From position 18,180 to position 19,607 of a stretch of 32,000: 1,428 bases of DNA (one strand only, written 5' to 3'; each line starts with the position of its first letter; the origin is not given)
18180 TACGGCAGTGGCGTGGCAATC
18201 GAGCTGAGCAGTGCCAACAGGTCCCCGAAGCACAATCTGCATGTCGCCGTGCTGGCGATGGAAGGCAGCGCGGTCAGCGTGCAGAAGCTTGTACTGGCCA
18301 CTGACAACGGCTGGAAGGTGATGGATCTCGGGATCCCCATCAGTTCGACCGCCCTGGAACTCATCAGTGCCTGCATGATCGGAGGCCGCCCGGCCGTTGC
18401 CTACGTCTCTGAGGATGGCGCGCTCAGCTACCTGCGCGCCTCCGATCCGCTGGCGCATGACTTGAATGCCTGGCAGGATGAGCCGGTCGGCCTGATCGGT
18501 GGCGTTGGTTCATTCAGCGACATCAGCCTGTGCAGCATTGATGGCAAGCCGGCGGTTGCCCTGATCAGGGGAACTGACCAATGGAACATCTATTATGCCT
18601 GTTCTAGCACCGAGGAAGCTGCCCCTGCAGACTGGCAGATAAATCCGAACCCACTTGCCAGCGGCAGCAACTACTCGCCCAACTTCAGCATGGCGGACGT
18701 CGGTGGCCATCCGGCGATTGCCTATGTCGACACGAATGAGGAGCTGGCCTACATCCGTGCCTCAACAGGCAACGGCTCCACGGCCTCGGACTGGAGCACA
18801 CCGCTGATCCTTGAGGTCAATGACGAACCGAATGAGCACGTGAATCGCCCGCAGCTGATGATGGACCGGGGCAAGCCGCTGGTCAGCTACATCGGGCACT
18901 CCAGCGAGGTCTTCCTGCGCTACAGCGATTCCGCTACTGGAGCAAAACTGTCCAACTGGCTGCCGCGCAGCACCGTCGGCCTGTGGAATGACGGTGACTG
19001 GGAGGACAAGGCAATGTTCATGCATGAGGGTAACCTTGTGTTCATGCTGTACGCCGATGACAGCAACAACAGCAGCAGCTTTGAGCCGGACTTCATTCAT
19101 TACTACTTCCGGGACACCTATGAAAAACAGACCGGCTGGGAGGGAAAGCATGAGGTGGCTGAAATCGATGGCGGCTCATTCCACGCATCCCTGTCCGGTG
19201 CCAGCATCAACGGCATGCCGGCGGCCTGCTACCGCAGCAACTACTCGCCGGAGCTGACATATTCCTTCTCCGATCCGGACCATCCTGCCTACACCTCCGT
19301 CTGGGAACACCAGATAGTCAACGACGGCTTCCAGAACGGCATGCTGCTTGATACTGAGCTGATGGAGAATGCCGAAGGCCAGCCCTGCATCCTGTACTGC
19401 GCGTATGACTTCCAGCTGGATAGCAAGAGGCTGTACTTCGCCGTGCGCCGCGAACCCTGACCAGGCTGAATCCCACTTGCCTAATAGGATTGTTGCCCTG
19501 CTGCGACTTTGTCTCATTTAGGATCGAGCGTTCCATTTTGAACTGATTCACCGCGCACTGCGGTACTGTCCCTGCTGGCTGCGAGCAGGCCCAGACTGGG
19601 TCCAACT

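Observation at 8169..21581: A shared ~95-aa N-terminal module heads four otherwise different lipoproteins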

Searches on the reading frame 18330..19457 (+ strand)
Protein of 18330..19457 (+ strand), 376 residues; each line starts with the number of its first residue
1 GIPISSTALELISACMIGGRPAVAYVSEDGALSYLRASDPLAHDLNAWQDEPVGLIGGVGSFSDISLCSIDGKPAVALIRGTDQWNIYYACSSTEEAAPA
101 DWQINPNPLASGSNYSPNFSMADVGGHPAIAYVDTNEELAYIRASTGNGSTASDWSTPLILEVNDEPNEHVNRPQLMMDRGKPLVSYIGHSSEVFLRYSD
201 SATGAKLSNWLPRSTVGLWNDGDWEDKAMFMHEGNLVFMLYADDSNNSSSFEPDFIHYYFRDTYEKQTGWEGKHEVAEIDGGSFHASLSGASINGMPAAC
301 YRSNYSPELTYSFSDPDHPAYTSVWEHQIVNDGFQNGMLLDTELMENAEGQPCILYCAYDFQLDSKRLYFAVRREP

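Call 66: search_protein_families(library=pfam, proteins=[window:18330-19457:+], max_evalue=10)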
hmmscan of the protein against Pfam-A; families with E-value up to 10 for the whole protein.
window:18330-19457:+ (376 aa): 1 family
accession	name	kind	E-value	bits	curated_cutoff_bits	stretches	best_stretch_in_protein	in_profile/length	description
PF22294.1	DUF6966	-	0.08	13.4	27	1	57-73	35-50/53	Domain of unknown function (DUF6966)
